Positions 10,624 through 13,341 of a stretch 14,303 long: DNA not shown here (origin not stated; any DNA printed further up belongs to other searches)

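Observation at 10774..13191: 805-aa acidic coiled-coil protein of unknown function between nadC and ampD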

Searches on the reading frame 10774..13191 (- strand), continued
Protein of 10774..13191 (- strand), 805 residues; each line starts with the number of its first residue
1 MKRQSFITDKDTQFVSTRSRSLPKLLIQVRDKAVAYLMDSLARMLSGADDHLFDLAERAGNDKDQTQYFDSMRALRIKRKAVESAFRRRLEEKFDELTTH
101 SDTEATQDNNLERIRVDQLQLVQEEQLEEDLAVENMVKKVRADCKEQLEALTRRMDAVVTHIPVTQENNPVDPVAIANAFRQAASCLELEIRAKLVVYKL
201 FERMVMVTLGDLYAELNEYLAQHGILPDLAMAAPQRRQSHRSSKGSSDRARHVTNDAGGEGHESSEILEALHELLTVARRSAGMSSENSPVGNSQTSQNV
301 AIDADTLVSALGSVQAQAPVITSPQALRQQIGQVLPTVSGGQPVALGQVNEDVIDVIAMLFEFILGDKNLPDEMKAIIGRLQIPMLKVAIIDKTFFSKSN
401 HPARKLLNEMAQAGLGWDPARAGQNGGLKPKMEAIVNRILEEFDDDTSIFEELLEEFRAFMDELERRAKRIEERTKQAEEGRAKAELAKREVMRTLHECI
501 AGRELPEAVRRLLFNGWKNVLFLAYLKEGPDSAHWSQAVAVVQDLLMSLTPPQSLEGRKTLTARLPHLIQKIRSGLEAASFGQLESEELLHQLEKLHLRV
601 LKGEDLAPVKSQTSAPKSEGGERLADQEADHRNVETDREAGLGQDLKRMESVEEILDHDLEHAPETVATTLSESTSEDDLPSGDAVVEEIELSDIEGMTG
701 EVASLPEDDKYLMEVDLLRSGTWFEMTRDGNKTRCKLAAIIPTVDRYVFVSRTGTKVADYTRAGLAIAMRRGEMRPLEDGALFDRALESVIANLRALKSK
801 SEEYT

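Call 47: find_encoding_contigs(protein=P0264, flank=5000, max_places=1)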
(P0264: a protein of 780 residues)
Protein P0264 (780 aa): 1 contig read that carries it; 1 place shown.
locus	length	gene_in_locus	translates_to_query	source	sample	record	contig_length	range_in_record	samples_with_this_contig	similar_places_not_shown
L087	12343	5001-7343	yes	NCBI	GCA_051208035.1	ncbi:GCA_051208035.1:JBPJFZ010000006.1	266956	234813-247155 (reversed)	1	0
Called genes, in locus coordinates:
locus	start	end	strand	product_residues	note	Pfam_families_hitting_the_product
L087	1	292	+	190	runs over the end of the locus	PF01066:CDP-OH_P_transf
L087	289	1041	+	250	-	PF00308:Bac_DnaA, PF22688:Hda_lid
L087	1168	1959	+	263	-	PF00142:Fer4_NifH (weak), PF01656:CbiA, PF02374:ArsA_ATPase (weak), PF09140:MipZ (faint), PF10609:ParA, PF13614:AAA_31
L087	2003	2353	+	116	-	PF04287:DUF446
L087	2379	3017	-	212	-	PF10469:AKAP7_NLS (weak), PF02834:LigT_PEase, PF13563:2_5_RNA_ligase2, PF02834:LigT_PEase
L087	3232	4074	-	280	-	PF02749:QRPTase_N, PF01729:QRPTase_C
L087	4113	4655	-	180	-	PF13650:Asp_protease_2, PF13975:gag-asp_proteas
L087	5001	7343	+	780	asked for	PF07793:DUF1631, PF26671:DUF1631_2nd, PF26672:DUF1631_3rd, PF26670:DUF1631_C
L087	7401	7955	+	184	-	PF01510:Amidase_2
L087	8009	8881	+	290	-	-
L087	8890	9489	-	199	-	PF07348:Syd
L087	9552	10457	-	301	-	PF00480:ROK, PF01869:BcrAD_BadFG (faint), PF02685:Glucokinase (faint)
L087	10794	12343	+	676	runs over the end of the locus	PF00672:HAMP (weak), PF00015:MCPsignal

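Call 49: find_encoding_contigs(protein=P0225, flank=5000, max_places=1)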
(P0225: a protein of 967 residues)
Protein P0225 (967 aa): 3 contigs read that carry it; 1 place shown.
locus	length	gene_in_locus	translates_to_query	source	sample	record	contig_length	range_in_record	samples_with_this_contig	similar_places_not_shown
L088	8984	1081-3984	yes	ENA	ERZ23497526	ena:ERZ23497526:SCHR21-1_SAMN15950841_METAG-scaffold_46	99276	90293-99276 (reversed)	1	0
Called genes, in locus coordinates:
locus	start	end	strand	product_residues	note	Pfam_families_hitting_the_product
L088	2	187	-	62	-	?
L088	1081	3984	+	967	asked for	PF07793:DUF1631, PF26671:DUF1631_2nd, PF26672:DUF1631_3rd, PF26670:DUF1631_C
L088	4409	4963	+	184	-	PF01510:Amidase_2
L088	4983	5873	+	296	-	-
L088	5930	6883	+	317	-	PF00480:ROK, PF01869:BcrAD_BadFG (faint)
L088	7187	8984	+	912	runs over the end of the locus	PF28598:PDH_E1_N, PF00456:Transketolase_N, PF17831:PDH_E1_M, PF22613:Transketolase_C_1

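Call 50: find_encoding_contigs(protein=P0002, flank=8000, max_places=1)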
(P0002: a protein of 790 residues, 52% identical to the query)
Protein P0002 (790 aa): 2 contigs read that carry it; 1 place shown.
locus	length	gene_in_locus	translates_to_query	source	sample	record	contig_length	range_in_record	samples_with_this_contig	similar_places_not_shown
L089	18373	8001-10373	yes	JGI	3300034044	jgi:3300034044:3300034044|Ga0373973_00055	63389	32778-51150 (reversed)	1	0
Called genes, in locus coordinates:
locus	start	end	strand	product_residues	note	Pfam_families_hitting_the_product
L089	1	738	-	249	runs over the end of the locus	PF07072:ZapD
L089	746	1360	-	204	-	PF01121:CoaE, PF13238:AAA_18 (weak)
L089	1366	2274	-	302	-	PF06750:A24_N_bact, PF01478:Peptidase_A24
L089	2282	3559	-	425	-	PF28597:T2SSF_N, PF00482:T2SSF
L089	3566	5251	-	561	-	PF05157:MshEN, PF00437:T2SSE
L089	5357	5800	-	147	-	PF07963:N_methyl, PF00114:Pilin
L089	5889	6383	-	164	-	PF07963:N_methyl, PF00114:Pilin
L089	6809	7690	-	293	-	PF02749:QRPTase_N, PF01729:QRPTase_C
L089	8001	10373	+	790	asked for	PF07793:DUF1631, PF26671:DUF1631_2nd, PF26672:DUF1631_3rd, PF26670:DUF1631_C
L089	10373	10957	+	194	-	PF01510:Amidase_2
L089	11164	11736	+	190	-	-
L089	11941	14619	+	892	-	PF28598:PDH_E1_N, PF00456:Transketolase_N, PF17831:PDH_E1_M, PF02780:Transketolase_C (faint), PF22613:Transketolase_C_1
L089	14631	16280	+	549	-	PF00364:Biotin_lipoyl, PF01597:GCV_H (faint), PF25917:BSH_RND (faint), PF25973:BSH_CzcB (faint), PF25984:BSH_YknX (faint), PF00364:Biotin_lipoyl, PF02817:E3_binding, PF00198:2-oxoacid_dh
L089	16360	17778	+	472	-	PF00890:FAD_binding_2 (faint), PF01134:GIDA (weak), PF07992:Pyr_redox_2, PF12831:FAD_oxidored, PF13450:NAD_binding_8 (faint), PF13738:Pyr_redox_3 (faint), PF00070:Pyr_redox, PF02852:Pyr_redox_dim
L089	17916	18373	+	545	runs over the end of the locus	PF08019:EptA_B_N, PF00884:Sulfatase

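Call 74: search_protein_families(library=ncbifam, proteins=[P0259, P0260, P0258, P0216, P0213, P0163, P0153, P0159, P0168, P0179], max_evalue=1e-10)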
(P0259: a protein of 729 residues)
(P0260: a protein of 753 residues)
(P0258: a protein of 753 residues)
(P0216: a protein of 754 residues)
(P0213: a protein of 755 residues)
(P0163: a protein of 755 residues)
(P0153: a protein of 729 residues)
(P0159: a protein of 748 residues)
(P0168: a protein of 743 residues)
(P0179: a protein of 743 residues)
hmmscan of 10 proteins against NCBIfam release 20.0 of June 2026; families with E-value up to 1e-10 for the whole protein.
P0259 (729 aa): 1 family
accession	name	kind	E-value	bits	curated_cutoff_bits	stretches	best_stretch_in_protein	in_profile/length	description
NF058594.1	PacR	exception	6.9e-56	190.1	1200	2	320-722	358-750/752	PacR family protein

P0260 (753 aa): 1 family
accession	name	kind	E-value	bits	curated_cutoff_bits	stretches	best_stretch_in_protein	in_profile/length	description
NF058594.1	PacR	exception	1.5e-71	241.9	1200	2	245-748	266-750/752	PacR family protein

P0258 (753 aa): 1 family
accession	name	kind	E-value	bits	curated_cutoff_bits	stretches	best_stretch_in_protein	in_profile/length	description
NF058594.1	PacR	exception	9.4e-76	255.8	1200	2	286-749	288-750/752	PacR family protein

P0216 (754 aa): 1 family
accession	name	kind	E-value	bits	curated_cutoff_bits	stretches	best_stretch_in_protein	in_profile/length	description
NF058594.1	PacR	exception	5.8e-107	359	1200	2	306-748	313-750/752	PacR family protein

P0213 (755 aa): 1 family
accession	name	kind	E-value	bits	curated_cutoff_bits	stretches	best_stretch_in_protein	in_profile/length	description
NF058594.1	PacR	exception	1.6e-74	251.8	1200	2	266-747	280-750/752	PacR family protein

P0163 (755 aa): 1 family
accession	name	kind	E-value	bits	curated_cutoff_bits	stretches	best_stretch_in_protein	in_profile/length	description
NF058594.1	PacR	exception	4.7e-73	246.9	1200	2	262-749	284-750/752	PacR family protein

P0153 (729 aa): 1 family
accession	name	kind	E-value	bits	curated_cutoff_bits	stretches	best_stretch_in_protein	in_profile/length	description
NF058594.1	PacR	exception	2.9e-83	280.6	1200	2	339-724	373-750/752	PacR family protein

P0159 (748 aa): 1 family
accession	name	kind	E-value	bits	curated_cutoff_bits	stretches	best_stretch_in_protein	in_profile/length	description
NF058594.1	PacR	exception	1.7e-95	321.1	1200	2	260-740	276-750/752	PacR family protein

P0168 (743 aa): 1 family
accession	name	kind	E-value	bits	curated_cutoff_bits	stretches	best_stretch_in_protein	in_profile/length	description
NF058594.1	PacR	exception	1.3e-77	261.9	1200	2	262-735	279-750/752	PacR family protein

P0179 (743 aa): 1 family
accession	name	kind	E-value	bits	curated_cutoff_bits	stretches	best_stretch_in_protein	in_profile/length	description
NF058594.1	PacR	exception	1.2e-72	245.5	1200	2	337-735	369-750/752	PacR family protein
